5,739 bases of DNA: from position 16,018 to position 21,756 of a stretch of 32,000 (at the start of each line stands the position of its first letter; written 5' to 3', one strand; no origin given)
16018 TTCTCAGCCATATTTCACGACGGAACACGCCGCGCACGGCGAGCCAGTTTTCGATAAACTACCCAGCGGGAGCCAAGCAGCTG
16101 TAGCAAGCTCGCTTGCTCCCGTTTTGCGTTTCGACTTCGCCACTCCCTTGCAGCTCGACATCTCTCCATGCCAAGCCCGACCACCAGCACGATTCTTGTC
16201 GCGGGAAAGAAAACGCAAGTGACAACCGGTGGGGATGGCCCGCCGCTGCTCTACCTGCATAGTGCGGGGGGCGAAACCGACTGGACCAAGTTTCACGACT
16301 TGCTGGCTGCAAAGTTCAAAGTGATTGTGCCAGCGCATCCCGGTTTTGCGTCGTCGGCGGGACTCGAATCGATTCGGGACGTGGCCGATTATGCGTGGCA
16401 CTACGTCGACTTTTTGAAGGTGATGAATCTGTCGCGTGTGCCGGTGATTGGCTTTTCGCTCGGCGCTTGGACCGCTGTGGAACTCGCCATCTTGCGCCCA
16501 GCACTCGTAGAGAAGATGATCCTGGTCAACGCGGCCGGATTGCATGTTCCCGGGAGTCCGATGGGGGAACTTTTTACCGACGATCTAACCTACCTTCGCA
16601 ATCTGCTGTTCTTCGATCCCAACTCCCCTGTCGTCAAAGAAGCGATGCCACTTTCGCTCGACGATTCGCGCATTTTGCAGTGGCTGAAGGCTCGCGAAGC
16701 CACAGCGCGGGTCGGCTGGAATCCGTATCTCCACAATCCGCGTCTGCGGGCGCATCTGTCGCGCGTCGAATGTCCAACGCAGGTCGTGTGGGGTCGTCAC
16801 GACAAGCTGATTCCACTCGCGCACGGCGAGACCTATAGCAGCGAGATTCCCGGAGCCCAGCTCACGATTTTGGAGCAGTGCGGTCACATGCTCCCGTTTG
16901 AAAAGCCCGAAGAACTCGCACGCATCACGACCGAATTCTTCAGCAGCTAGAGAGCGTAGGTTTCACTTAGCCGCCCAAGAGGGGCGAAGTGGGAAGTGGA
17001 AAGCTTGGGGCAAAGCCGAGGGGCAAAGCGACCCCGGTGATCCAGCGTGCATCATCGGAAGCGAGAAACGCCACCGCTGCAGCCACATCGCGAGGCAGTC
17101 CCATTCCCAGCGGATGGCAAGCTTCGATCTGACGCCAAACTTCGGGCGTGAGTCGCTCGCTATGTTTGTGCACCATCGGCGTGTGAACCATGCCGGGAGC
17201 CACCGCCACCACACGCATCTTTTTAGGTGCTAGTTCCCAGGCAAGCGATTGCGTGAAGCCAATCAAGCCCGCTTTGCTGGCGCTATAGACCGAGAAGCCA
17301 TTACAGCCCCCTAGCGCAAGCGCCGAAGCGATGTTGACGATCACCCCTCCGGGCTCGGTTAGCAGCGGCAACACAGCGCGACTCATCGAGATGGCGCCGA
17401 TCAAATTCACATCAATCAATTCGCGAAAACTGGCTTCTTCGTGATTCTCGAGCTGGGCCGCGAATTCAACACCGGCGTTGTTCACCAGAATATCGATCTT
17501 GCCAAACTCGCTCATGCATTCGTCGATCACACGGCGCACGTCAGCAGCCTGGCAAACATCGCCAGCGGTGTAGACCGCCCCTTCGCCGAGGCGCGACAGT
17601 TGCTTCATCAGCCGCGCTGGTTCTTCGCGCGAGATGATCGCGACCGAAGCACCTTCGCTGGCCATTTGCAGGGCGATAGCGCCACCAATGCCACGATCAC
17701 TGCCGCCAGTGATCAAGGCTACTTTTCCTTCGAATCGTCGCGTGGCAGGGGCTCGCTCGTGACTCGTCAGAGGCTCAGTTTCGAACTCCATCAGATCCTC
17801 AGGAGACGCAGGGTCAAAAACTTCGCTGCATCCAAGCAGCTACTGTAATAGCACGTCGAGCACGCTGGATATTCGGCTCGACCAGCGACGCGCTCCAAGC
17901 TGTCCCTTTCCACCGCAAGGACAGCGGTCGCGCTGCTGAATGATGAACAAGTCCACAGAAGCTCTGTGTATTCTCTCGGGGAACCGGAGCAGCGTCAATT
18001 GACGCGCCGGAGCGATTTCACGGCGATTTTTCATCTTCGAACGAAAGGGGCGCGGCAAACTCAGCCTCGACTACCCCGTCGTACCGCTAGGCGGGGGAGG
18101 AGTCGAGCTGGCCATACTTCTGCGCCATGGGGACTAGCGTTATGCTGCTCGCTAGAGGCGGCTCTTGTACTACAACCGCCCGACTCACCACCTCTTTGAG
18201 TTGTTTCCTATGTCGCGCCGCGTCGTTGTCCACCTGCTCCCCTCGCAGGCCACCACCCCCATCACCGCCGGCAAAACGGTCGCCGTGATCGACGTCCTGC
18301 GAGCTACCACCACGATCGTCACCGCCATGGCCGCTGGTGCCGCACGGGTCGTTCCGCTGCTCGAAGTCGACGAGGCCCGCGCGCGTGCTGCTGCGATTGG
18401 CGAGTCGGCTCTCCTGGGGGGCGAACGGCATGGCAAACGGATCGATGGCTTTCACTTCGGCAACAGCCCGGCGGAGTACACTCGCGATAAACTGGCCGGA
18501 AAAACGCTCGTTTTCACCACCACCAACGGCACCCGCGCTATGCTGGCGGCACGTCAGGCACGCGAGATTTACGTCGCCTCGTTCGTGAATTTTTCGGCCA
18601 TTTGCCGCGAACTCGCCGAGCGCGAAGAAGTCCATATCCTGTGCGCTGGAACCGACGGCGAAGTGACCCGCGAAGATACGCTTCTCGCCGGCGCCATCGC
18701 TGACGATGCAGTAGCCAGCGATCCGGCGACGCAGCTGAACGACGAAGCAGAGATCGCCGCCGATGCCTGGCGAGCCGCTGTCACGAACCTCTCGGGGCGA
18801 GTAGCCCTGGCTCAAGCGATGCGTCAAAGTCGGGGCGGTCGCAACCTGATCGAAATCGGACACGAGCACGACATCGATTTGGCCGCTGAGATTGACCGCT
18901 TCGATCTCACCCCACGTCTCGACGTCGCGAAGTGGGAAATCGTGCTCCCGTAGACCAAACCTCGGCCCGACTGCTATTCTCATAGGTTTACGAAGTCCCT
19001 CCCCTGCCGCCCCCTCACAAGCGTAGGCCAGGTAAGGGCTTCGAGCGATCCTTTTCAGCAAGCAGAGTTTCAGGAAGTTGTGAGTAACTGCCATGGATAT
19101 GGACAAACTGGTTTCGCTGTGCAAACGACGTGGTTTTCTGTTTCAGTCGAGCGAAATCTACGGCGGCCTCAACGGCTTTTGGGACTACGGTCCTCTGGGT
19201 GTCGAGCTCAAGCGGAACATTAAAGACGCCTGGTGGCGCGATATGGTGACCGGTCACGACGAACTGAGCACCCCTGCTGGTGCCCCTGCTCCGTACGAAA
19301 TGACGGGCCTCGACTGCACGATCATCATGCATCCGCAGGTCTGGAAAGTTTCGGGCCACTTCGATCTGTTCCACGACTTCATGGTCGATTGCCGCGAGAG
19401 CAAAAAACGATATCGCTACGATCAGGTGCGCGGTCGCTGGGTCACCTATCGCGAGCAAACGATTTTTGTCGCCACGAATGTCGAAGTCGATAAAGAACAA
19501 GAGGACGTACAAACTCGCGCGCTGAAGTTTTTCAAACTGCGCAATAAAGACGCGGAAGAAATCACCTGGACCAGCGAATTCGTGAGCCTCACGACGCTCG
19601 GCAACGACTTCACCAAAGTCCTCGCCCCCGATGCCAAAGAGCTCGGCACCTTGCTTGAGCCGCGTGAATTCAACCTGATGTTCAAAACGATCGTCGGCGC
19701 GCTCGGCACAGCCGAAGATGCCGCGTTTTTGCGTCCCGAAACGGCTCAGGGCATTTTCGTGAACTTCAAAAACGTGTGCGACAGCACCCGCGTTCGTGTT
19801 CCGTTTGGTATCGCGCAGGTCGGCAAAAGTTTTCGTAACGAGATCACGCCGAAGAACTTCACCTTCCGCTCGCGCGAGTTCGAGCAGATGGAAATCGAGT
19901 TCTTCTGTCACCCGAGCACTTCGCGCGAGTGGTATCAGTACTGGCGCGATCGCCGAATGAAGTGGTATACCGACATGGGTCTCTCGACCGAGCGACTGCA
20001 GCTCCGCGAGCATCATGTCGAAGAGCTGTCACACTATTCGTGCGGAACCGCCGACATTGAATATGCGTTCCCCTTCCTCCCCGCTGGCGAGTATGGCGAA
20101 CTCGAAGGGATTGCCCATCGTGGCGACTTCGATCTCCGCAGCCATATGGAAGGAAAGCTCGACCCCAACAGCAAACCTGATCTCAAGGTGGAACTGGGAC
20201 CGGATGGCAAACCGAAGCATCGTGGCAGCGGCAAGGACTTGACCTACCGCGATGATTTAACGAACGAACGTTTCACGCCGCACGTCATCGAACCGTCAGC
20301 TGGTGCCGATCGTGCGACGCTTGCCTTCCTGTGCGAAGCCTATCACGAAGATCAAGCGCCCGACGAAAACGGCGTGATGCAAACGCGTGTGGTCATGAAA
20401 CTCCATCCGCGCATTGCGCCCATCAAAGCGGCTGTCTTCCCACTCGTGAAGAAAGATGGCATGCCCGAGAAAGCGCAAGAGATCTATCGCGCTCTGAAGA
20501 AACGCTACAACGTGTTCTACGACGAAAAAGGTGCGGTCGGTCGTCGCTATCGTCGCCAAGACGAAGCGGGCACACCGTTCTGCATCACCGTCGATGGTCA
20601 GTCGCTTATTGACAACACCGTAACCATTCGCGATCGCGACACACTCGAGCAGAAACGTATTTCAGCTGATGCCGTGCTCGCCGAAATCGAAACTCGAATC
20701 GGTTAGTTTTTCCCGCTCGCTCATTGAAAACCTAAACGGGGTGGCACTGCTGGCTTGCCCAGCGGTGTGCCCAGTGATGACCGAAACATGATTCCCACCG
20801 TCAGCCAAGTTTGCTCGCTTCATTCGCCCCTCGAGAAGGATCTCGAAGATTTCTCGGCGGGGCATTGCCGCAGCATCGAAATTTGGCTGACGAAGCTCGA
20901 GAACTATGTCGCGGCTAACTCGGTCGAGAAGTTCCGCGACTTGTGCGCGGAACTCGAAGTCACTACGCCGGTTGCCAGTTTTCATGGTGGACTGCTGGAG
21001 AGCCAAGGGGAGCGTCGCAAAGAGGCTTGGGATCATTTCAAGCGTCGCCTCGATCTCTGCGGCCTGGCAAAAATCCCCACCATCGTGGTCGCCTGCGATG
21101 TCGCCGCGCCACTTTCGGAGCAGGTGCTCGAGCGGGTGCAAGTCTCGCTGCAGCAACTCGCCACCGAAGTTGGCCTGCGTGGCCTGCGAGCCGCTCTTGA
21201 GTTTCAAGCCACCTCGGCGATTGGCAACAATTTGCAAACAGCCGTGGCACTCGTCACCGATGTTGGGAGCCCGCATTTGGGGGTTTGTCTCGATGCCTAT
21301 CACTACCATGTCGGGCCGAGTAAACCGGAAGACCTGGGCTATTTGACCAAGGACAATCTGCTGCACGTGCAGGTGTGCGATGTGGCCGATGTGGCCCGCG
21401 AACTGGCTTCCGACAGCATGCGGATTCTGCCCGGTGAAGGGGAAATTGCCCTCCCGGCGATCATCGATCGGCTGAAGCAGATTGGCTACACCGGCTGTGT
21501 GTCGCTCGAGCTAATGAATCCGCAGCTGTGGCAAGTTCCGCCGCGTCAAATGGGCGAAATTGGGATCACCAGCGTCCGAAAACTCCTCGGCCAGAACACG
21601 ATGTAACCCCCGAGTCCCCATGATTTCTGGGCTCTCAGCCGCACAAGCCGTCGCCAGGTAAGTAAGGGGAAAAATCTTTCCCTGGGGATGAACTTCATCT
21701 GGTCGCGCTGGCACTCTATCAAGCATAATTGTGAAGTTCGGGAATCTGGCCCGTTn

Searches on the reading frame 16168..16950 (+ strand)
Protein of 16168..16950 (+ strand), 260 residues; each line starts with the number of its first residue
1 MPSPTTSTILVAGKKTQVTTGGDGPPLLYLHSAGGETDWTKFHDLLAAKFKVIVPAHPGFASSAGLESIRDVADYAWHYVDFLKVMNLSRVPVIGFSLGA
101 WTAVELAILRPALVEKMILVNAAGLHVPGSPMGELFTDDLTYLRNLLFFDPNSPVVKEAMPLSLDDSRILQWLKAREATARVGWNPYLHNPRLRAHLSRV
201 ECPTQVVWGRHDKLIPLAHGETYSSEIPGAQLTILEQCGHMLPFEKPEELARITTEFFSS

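Call 35: search_protein_families(library=pfam, proteins=[window:16168-16950:+], max_evalue=0.001)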
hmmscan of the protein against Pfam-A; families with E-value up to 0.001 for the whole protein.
window:16168-16950:+ (260 aa): 3 families
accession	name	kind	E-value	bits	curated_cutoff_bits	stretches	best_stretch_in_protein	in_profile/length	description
PF00561.26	Abhydrolase_1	-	1.3e-18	68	25.8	2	25-128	1-103/245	alpha/beta hydrolase fold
PF12697.13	Abhydrolase_6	-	1.2e-16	62.4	26.3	1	28-252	2-216/217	Alpha/beta hydrolase family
PF12146.15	Hydrolase_4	-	1.3e-09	38.2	27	1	43-246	25-238/239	Serine aminopeptidase, S33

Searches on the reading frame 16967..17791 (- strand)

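Call 35: search_protein_families(library=pfam, proteins=[window:16967-17791:-], max_evalue=0.001)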
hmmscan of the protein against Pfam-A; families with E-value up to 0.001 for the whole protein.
window:16967-17791:- (274 aa): 3 families
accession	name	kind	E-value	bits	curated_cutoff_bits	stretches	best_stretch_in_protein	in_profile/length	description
PF13561.12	adh_short_C2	-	5.8e-57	193.4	27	1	32-256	5-229/236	Enoyl-(Acyl carrier protein) reductase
PF00106.31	adh_short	-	1.3e-54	185.1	26.6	1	23-212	1-192/195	short chain dehydrogenase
PF08659.16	KR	-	3.9e-13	50.2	22.6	1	25-201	3-177/180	KR domain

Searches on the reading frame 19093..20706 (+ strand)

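Call 8: search_protein_families(library=pfam, proteins=[window:19093-20706:+], max_evalue=0.01)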
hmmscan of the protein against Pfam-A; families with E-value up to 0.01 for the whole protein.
window:19093-20706:+ (537 aa): 2 families
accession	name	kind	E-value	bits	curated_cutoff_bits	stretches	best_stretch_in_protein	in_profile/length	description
PF03129.25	HGTP_anticodon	-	1.7e-18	67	21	1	445-533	1-92/94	Anticodon binding domain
PF00587.30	tRNA-synt_2b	-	4.6e-09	37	29.3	1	209-325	9-121/179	tRNA synthetase class II core domain (G, H, P, S and T)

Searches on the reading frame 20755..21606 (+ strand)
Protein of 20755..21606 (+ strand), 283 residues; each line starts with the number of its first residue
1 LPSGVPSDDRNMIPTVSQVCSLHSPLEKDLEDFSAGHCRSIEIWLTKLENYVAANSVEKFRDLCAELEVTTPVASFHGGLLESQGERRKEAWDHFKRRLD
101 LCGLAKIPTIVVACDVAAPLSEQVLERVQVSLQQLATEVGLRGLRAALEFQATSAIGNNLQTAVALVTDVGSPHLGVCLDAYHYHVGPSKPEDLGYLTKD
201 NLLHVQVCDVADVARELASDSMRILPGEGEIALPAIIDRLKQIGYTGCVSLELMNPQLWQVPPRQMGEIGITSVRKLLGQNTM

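Call 35: search_protein_families(library=pfam, proteins=[window:20755-21606:+], max_evalue=0.001)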
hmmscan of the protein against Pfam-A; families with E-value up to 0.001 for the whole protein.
window:20755-21606:+ (283 aa): 1 family
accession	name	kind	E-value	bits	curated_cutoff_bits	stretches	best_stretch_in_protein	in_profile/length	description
PF01261.30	AP_endonuc_2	-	1.7e-27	97.1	31.1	1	39-262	10-234/249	Xylose isomerase-like TIM barrel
